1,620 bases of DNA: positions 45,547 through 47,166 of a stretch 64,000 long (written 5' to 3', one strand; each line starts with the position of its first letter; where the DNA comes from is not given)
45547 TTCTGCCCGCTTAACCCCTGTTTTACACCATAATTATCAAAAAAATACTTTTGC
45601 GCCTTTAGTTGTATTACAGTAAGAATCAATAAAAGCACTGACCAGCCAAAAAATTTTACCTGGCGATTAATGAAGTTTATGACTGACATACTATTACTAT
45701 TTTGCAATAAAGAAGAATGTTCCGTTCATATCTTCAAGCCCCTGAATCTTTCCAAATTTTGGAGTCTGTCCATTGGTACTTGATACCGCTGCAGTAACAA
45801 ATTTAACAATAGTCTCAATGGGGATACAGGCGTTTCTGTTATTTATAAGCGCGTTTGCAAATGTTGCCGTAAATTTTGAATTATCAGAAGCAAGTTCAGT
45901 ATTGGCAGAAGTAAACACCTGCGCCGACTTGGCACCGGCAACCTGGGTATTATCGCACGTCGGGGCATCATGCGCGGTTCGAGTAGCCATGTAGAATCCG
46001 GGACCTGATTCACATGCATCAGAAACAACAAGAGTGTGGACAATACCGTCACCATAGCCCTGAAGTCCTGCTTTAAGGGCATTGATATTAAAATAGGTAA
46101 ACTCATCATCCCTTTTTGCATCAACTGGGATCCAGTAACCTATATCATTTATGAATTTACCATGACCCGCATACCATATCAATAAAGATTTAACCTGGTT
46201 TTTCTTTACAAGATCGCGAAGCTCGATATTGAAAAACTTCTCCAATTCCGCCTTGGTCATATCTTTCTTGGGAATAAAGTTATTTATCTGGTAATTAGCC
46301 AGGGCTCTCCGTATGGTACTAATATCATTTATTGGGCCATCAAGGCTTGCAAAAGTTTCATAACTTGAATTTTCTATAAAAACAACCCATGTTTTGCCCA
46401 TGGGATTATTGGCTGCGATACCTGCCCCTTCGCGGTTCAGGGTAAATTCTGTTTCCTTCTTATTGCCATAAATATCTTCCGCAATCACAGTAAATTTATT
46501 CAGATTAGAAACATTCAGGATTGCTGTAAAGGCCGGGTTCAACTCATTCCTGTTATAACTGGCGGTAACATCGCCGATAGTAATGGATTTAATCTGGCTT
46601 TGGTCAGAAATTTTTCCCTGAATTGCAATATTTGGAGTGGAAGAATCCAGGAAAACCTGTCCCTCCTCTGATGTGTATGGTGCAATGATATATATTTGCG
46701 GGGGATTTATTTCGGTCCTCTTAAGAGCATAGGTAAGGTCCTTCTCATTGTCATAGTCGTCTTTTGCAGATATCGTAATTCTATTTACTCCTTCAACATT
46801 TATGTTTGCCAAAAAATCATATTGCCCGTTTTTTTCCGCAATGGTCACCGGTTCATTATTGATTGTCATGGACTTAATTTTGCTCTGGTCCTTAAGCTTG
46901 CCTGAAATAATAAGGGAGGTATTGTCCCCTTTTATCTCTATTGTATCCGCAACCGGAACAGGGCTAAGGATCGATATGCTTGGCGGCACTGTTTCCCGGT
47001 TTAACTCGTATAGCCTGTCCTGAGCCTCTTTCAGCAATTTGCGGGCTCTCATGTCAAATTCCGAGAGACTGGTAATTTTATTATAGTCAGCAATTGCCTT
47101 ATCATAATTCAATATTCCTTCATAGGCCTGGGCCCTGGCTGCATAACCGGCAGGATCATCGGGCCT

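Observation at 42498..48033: Overlapping gene pair: secreted TPR-Ig-Ig-caspase protease and periplasmic propeller/Y_Y_Y sensor with cytoplasmic PP2C phosphatase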

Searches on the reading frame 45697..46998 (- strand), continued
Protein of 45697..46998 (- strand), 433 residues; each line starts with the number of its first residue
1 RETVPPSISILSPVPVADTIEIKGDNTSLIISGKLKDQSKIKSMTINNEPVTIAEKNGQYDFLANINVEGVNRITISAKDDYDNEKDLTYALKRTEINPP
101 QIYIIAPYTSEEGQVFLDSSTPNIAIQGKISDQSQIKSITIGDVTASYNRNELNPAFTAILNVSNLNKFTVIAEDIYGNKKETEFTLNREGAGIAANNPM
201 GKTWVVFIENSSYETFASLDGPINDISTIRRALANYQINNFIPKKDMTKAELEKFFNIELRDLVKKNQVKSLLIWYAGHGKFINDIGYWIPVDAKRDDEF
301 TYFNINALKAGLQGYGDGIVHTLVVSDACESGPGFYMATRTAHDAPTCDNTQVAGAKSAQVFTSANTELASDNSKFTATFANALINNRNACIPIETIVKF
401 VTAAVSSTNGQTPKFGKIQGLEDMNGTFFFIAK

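Call 94: search_protein_families(library=pfam, proteins=[L286:8052-9788:-, L289:7534-10503:+, L284:2990-6460:+, L289:4989-7523:+], max_evalue=0.001)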
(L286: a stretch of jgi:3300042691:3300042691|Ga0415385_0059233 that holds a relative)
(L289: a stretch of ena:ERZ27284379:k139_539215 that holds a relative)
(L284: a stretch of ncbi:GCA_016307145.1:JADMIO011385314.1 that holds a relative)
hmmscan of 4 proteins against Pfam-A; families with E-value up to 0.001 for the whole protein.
L286:8052-9788:- (578 aa): 1 family
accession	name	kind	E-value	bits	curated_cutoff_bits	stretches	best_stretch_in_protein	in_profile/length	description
PF12705.13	PDDEXK_1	-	4.4e-27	96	22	1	294-567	1-247/247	PD-(D/E)XK nuclease superfamily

L289:7534-10503:+ (989 aa): 5 families
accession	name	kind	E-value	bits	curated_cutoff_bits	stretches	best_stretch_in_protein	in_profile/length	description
PF06580.19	His_kinase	-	9e-22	77.6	25.2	1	778-857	2-81/81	Histidine kinase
PF07494.17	Reg_prop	-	5.3e-06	26.5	20.4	0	128-146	6-24/24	Two component regulator propeller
PF13570.13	Beta-prop_ACSF4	-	8.6e-06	25.8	133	0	471-537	57-167/329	Beta-alanine-activating enzyme, beta-propeller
PF23409.1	Beta-prop_EML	-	0.00016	21.7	88.2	0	506-563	157-216/267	Echinoderm microtubule-associated protein first beta-propeller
PF24796.1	WDR55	-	0.00024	20.7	200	0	455-573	89-209/296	WDR55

L284:2990-6460:+ (1156 aa): 10 families
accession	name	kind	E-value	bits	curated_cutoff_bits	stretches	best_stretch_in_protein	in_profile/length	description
PF07494.17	Reg_prop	-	3.6e-47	152.7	20.4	1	502-525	1-24/24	Two component regulator propeller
PF02518.31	HATPase_c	-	1e-28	100.4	26.4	1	887-1002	1-110/111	Histidine kinase-, DNA gyrase B-, and HSP90-like ATPase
PF00072.30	Response_reg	-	1.8e-25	89.7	30.2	1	1029-1144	1-110/111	Response regulator receiver domain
PF00512.31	HisKA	-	2.4e-19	69.6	26.9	1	777-840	3-66/66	His Kinase A (phospho-acceptor) domain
PF07495.19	Y_Y_Y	-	1.8e-16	60.2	26.6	1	666-727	2-64/65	Y_Y_Y domain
PF23409.1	Beta-prop_EML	-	2.5e-07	30.9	88.2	0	75-145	152-222/267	Echinoderm microtubule-associated protein first beta-propeller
PF24807.1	WD40_CDC20-Fz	-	2.7e-05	24.1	200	0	419-533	7-120/292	CDC20/Fizzy WD40 domain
PF08450.18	SGL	-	2.9e-05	24.2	26.3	0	547-610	40-104/246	SMP-30/Gluconolactonase/LRE-like region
PF23748.1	Beta-prop_LRRK2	-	4.1e-05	23.2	26.9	0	72-118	266-312/359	LRRK2 beta propeller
PF15911.12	Beta-prop_WDR19_2nd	-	0.00044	20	27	0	374-466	107-201/275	WDR19 second beta-propeller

L289:4989-7523:+ (844 aa): 1 family
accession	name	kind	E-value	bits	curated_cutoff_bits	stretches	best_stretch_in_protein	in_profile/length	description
PF00656.27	Peptidase_C14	-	1.2e-14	55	21.4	1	611-817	3-212/233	Caspase domain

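Call 102: find_encoding_contigs(protein=P0224, flank=8000, max_places=3)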
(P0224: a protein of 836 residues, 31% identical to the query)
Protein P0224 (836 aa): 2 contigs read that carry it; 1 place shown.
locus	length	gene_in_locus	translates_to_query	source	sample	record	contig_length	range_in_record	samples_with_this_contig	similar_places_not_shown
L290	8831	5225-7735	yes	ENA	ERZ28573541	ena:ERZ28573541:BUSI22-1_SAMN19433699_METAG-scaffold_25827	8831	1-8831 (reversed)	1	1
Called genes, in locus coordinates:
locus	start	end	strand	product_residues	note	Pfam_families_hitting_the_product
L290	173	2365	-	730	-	PF12437:GSIII_N, PF00120:Gln-synt_C, PF18318:Gln-synt_C-ter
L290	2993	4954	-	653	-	PF02705:K_trans, PF22776:K_trans_C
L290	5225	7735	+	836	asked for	PF00656:Peptidase_C14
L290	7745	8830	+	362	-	?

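Call 103: search_protein_families(library=pfam, proteins=[L290:7745-8830:+, L285:3046-4008:+, L121:5424-6893:+], max_evalue=0.01)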
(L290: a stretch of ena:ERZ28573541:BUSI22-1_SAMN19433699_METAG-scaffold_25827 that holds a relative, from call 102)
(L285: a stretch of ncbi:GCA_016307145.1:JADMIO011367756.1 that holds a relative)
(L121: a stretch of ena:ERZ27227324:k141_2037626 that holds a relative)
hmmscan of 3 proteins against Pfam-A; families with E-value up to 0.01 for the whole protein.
L290:7745-8830:+ (362 aa): 1 family
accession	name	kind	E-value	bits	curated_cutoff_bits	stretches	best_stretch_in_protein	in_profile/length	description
PF07494.17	Reg_prop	-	3.8e-05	23.8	20.4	0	126-145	5-23/24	Two component regulator propeller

L285:3046-4008:+ (321 aa): 3 families
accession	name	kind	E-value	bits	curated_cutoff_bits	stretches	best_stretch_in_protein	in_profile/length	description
PF07494.17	Reg_prop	-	6.8e-34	112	20.4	3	35-58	1-24/24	Two component regulator propeller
PF23409.1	Beta-prop_EML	-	4.3e-06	26.8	88.2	1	75-146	152-223/267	Echinoderm microtubule-associated protein first beta-propeller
PF24684.1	Vgb_lyase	-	0.00027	20.3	50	1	46-276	20-244/290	Virginiamycin B lyase family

L121:5424-6893:+ (489 aa): 2 families
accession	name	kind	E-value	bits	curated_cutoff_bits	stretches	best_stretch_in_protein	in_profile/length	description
PF07494.17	Reg_prop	-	2.4e-22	76.6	20.4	1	250-273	1-24/24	Two component regulator propeller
PF21544.3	PorZ_N_b_propeller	-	0.0006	20.6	27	0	228-307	5-90/154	TSS9, PorZ, N-terminal beta-propeller domain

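Call 111: search_protein_families(library=pfam, proteins=[L202:6390-6911:+, L202:7025-9379:+, L203:6391-6927:+, L203:7354-9840:+, L250:6487-9555:-, L250:3949-5253:+, L250:2210-3892:+, L224:5299-5856:+, L224:5878-6258:+], max_evalue=0.001)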
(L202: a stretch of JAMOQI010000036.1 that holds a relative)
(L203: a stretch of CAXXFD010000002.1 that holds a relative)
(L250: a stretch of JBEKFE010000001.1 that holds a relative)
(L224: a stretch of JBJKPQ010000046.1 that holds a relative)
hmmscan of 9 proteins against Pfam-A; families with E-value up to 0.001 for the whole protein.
L202:6390-6911:+ (173 aa): 1 family
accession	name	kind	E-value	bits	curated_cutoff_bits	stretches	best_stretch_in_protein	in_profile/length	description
PF09351.15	DUF1993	-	0.00093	19.7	23.4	0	33-95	37-100/161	Domain of unknown function (DUF1993)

L202:7025-9379:+ (784 aa): 3 families
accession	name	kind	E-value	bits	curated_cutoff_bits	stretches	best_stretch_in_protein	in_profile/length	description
PF13715.12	CarbopepD_reg_2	-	1.8e-19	70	32.2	1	29-111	1-83/88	CarboxypepD_reg-like domain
PF13620.12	CarboxypepD_reg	-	1.6e-11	44.8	32.3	1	28-93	1-70/82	Carboxypeptidase regulatory-like domain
PF07715.20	Plug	-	3.7e-11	43.9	23.9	1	130-225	8-102/107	TonB-dependent Receptor Plug Domain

L203:6391-6927:+ (178 aa): 0 families

L203:7354-9840:+ (828 aa): 2 families
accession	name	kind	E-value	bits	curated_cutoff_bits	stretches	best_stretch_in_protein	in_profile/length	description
PF01103.29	Omp85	-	4.5e-27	95.8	24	1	517-828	42-325/325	Omp85 superfamily domain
PF07244.20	POTRA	-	8e-08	33.3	21.3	1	133-187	20-77/79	Surface antigen variable number repeat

L250:6487-9555:- (1022 aa): 4 families
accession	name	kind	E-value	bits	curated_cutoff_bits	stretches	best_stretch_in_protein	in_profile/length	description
PF00005.33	ABC_tran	-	1.3e-29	103.9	25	1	267-417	2-137/137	ABC transporter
PF01061.29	ABC2_membrane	-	5e-20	72.4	26.9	1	566-781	2-208/211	ABC-2 type transporter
PF19055.6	ABC2_membrane_7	-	1.5e-05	24.5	22.7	1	446-482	1-37/410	ABC-2 type transporter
PF13304.12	AAA_21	-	0.00052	20.6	27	0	392-442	241-295/304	AAA domain, putative AbiEii toxin, Type IV TA system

L250:3949-5253:+ (434 aa): 3 families
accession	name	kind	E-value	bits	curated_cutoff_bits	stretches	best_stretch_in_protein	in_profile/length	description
PF01170.24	UPF0020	-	5.2e-45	154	22.3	1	214-418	1-194/197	RMKL-like, methyltransferase domain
PF02926.22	THUMP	-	1.5e-18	67.4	20.6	1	119-205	2-84/84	THUMP domain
PF22020.1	RlmL_1st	-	2.4e-14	53.5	27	1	55-106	1-51/55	RlmL ferredoxin-like domain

L250:2210-3892:+ (560 aa): 5 families
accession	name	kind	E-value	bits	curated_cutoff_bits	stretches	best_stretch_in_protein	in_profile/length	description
PF03572.23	Peptidase_S41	-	2.8e-50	170.6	24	1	219-372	2-156/165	Peptidase family S41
PF13180.12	PDZ_2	-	1.7e-09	38.3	27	1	118-191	2-72/80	PDZ domain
PF17820.7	PDZ_6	-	8.7e-08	32.2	27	1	133-185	3-51/54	PDZ domain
PF00595.29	PDZ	-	1.2e-05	26.1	23.2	1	117-163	12-60/81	PDZ domain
PF22694.1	CtpB_N-like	-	2.5e-05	25.1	27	1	56-102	36-83/85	Activating protease CtpB N-terminal domain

L224:5299-5856:+ (185 aa): 1 family
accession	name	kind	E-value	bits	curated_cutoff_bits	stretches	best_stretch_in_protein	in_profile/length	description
PF19788.4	DUF6272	-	6.3e-36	123.4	26.6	1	43-175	4-134/134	Family of unknown function (DUF6272)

L224:5878-6258:+ (126 aa): 1 family
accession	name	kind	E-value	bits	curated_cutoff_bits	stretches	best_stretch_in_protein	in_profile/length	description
PF09345.15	SiaC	-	7.5e-47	158.4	24.5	1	6-123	1-119/120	SiaC family regulatory phosphoprotein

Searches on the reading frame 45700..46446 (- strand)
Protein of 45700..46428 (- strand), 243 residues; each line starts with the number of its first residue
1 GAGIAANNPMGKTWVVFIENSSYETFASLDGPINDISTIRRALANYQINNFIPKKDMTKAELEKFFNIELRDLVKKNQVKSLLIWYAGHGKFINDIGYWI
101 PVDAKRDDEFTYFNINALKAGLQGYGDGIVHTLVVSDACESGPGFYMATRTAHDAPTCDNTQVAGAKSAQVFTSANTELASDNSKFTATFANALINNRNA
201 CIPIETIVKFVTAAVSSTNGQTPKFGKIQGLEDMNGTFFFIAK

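Call 9: search_protein_families(library=pfam, proteins=[window:45700-46428:-], max_evalue=10)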
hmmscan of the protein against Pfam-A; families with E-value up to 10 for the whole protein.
seq(243 aa): 1 family
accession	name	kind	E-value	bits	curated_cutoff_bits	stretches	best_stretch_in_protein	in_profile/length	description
PF00656.27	Peptidase_C14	-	1e-14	55.2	21.4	1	14-223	3-221/233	Caspase domain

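Call 10: search_solved_structures(query=window:45700-46428:-, max_evalue=10, show_alignments=2)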
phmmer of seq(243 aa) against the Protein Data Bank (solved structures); distinct sequences matched with E-value up to 10: 9.
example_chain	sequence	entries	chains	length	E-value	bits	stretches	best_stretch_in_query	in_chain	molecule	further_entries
3v4o_A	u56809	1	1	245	0.24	14.1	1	7-106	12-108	Mucosa-associated lymphoid tissue lymphoma translocation protein 1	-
3v55_A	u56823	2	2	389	0.48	13.1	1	7-106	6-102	Mucosa-associated lymphoid tissue lymphoma translocation protein 1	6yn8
38go_A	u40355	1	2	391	0.55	12.9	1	7-106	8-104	Mucosa-associated lymphoid tissue lymphoma translocation protein 1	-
8v4x_A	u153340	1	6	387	0.61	12.8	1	8-106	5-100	Mucosa-associated lymphoid tissue lymphoma translocation protein 1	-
6f7i_A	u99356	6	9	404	0.62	12.7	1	7-106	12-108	Mucosa-associated lymphoid tissue lymphoma translocation protein 1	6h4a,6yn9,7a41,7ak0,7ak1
9mkc_A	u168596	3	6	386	0.67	12.6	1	8-106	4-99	Mucosa-associated lymphoid tissue lymphoma translocation protein 1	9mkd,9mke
9ncq_A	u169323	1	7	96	0.68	12.6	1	36-91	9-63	Tumor necrosis factor receptor superfamily member 6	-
3ezq_A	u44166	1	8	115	0.81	12.3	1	36-91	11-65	Tumor necrosis factor receptor superfamily member 6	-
1ddf_A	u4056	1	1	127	0.87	12.2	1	36-91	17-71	FAS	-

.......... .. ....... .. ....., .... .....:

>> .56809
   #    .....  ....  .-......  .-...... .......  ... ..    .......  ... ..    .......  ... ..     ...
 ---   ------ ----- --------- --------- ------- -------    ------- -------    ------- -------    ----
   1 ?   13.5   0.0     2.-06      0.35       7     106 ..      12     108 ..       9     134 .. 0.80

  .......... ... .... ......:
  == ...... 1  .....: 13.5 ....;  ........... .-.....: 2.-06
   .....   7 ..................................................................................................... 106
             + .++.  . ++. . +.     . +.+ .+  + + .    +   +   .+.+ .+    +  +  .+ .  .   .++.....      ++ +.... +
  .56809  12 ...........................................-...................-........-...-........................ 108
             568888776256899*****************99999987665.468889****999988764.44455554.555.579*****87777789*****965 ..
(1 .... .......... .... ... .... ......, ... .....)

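Call 82: predict_structure(alignment_id=A5)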
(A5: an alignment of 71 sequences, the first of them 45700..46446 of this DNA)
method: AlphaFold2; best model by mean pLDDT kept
length: 249 residues; sequences in the alignment: 71
mean_pLDDT: 88.1   pTM: 0.88
mean pLDDT of the five models: 88.1, 87.9, 87.7, 86.6, 85.9
residues with pLDDT >= 90: 152; 70-90: 77; 50-70: 20; < 50: 0
segments of 3 or more residues with pLDDT < 50: none
pLDDT, mean of each block of 10 residues (from residue 1): 74 89 95 86 94 97 97 96 95 91 93 94 93 91 79 67 82 92 63 93 94 91 73 91 93
secondary structure, 60 per line:
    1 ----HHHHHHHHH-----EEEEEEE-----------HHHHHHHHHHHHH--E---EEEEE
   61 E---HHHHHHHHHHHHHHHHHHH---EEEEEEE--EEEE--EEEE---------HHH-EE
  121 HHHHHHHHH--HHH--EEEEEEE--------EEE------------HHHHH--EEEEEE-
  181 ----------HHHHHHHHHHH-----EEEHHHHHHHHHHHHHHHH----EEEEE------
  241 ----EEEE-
elements in order: H5-13 E19-25 H37-49 E56-61 H65-83 E87-93 E96-99 E102-105 H121-129 E137-143 E152-154 H167-171 E174-179 H191-201 E207-209 H210-225 E230-234 E245-248

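Call 90: fold_search(model_id=the predicted structure, library=pdb)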
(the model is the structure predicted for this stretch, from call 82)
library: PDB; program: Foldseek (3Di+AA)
matches with E <= 10: 1415; with E <= 0.001: 328
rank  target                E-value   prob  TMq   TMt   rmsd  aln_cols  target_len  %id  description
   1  7pav_A                1.2e-10  1.00  0.59  0.42   9.5       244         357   15  MALT1 in complex with compound 1 (released 2021-11-17)
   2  3v4o_A                1.3e-10  1.00  0.60  0.63   8.3       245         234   14  Human MALT1 (caspase domain) in complex with an irreversible peptidic inhibitor (released 2012-03-14)
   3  7paw_A                1.4e-10  1.00  0.59  0.44   9.5       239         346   15  MALT1 in complex with compound 1 (released 2021-11-17)
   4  4i1p_C                1.4e-10  1.00  0.59  0.40   9.5       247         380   15  Human MALT1 (caspase-IG3) in complex with activity based-probe (released 2014-07-09)
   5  8v4x_D                1.5e-10  1.00  0.59  0.41   9.6       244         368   15  Structure of MALT1 in complex with an allosteric inhibitor (released 2024-05-01)
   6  7paw_B                1.6e-10  1.00  0.59  0.41   9.5       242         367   15  MALT1 in complex with compound 1 (released 2021-11-17)
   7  7a41_B                2.0e-10  1.00  0.58  0.41   4.8       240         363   14  MALT1 in complex with a NVS-MALT1 chemical probe (released 2020-12-02)
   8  7pav_B                3.0e-10  1.00  0.58  0.41   9.6       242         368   17  MALT1 in complex with compound 1 (released 2021-11-17)
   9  3uo8_B                3.4e-10  1.00  0.60  0.42   9.5       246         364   15  Crystal structure of the MALT1 paracaspase (P1 form) (released 2011-12-21)
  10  7a41_A                4.1e-10  1.00  0.59  0.43   5.6       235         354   14  MALT1 in complex with a NVS-MALT1 chemical probe (released 2020-12-02)
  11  6f7i_A                4.3e-10  1.00  0.59  0.42   6.0       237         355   14  human MALT1(329-728) IN COMPLEX WITH MLT-747 (released 2019-01-02)
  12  8v4x_B                4.3e-10  1.00  0.59  0.42   9.5       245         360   15  Structure of MALT1 in complex with an allosteric inhibitor (released 2024-05-01)
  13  7ak0_B                4.6e-10  1.00  0.56  0.40   5.7       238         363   15  Human MALT1(329-729) in complex with a chromane urea containing inhibitor (released 2020-12-09)
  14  4i1p_A                4.6e-10  1.00  0.59  0.40   9.6       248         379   15  Human MALT1 (caspase-IG3) in complex with activity based-probe (released 2014-07-09)
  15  8v4x_C                4.9e-10  1.00  0.58  0.42   9.6       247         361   14  Structure of MALT1 in complex with an allosteric inhibitor (released 2024-05-01)
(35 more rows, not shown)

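Call 107: search_solved_structures(query=A5, max_evalue=0.001, show_alignments=3)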
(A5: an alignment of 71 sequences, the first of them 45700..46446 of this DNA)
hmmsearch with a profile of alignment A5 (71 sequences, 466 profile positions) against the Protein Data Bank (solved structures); distinct sequences matched with E-value up to 0.001: 14.
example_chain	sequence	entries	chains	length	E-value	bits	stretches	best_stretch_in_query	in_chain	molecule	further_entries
3v4o_A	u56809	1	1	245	9.3e-11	44.8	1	220-321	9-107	Mucosa-associated lymphoid tissue lymphoma translocation protein 1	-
6f7i_A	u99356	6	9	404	3.1e-10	43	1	221-321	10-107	Mucosa-associated lymphoid tissue lymphoma translocation protein 1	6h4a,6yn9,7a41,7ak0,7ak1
38go_A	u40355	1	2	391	6.2e-10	42.1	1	230-321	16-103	Mucosa-associated lymphoid tissue lymphoma translocation protein 1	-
8v4x_A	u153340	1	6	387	6.3e-10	42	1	230-321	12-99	Mucosa-associated lymphoid tissue lymphoma translocation protein 1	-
3v55_A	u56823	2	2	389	6.5e-10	42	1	231-321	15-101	Mucosa-associated lymphoid tissue lymphoma translocation protein 1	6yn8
9mkc_A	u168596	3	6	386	6.7e-10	41.9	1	231-321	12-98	Mucosa-associated lymphoid tissue lymphoma translocation protein 1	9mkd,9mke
7pav_A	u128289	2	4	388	7.8e-10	41.7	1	231-321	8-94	Mucosa-associated lymphoid tissue lymphoma translocation protein 1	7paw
4i1p_A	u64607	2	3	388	7.9e-10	41.7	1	231-321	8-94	Mucosa-associated lymphoid tissue lymphoma translocation protein 1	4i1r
3uo8_B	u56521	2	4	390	7.9e-10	41.7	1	231-321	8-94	Mucosa-associated lymphoid tissue lymphoma translocation protein 1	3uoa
3v4l_A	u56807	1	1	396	7.1e-09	38.6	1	230-321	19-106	Mucosa-associated lymphoid tissue lymphoma translocation protein 1 homolog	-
4f6o_A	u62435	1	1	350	1.4e-06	31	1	211-311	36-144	Metacaspase-1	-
4f6p_A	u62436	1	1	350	1.4e-06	31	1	211-311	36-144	Metacaspase-1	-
6w8s_A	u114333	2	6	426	6.2e-05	25.6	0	231-307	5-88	Metacaspase-4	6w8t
7qp0_A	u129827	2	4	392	0.00086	21.8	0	218-311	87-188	Metacaspase-1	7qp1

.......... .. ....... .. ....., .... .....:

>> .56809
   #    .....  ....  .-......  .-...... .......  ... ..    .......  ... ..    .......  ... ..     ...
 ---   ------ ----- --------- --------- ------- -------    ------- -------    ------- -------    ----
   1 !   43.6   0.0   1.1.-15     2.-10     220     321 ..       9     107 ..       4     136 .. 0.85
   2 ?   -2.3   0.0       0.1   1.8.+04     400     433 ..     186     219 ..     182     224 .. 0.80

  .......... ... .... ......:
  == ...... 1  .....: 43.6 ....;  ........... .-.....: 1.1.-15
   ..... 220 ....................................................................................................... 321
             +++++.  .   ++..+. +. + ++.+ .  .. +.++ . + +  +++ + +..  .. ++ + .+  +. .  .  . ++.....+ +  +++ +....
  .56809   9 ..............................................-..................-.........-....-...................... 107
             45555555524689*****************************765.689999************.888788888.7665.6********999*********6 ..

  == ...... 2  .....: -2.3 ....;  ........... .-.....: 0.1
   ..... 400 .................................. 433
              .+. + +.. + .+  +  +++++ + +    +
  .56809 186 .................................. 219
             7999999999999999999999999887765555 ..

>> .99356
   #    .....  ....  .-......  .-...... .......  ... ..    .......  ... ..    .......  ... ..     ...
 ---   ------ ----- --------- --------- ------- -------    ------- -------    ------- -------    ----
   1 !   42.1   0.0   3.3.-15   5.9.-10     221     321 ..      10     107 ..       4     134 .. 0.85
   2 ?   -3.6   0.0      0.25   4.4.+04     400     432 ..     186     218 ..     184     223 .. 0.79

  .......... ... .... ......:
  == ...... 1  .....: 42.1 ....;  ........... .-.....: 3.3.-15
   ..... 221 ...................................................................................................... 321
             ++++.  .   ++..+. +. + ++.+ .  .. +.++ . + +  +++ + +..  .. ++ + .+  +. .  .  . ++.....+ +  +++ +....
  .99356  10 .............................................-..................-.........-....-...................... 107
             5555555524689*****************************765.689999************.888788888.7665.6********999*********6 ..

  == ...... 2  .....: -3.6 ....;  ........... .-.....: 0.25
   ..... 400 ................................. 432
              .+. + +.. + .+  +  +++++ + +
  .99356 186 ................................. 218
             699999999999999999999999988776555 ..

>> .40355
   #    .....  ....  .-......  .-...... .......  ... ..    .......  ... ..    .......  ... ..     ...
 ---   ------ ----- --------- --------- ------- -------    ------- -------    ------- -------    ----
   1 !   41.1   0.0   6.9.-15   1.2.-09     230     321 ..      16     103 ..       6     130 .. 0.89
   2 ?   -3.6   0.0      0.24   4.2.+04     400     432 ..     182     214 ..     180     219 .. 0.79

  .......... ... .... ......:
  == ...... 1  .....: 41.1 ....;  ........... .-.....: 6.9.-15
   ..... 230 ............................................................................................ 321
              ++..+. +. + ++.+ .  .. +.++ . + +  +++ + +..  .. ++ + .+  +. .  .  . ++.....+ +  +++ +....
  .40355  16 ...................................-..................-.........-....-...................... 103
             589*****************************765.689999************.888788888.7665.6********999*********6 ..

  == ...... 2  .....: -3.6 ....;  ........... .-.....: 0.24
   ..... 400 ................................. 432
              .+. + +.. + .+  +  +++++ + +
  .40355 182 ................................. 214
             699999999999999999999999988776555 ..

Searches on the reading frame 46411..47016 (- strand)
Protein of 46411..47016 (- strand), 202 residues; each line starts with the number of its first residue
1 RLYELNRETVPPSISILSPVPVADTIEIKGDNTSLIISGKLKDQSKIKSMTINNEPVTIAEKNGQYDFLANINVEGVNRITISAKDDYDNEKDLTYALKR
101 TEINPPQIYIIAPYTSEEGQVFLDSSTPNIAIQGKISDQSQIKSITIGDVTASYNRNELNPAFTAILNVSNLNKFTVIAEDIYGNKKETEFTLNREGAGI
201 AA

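Call 9: search_protein_families(library=pfam, proteins=[window:46411-47016:-], max_evalue=10)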
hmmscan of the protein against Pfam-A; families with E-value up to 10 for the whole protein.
seq(202 aa): 5 families
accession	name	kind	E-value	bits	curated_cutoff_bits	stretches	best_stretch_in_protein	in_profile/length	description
PF09136.16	Glucodextran_B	-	0.00061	20.1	27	1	33-96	17-77/83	Glucodextranase, domain B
PF13750.12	Big_3_3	-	0.0016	18.5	27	2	63-147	2-86/157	Bacterial Ig-like domain (group 3)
PF17963.7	Big_9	-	0.15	13.4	23.6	1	19-91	4-81/89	Bacterial Ig domain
PF11589.14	DUF3244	-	0.17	12.3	25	1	130-188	2-64/96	Domain of unknown function (DUF3244)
PF10477.14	EIF4E-T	-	0.32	10.3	28.5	1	116-164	518-567/663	Nucleocytoplasmic shuttling protein for mRNA cap-binding EIF4E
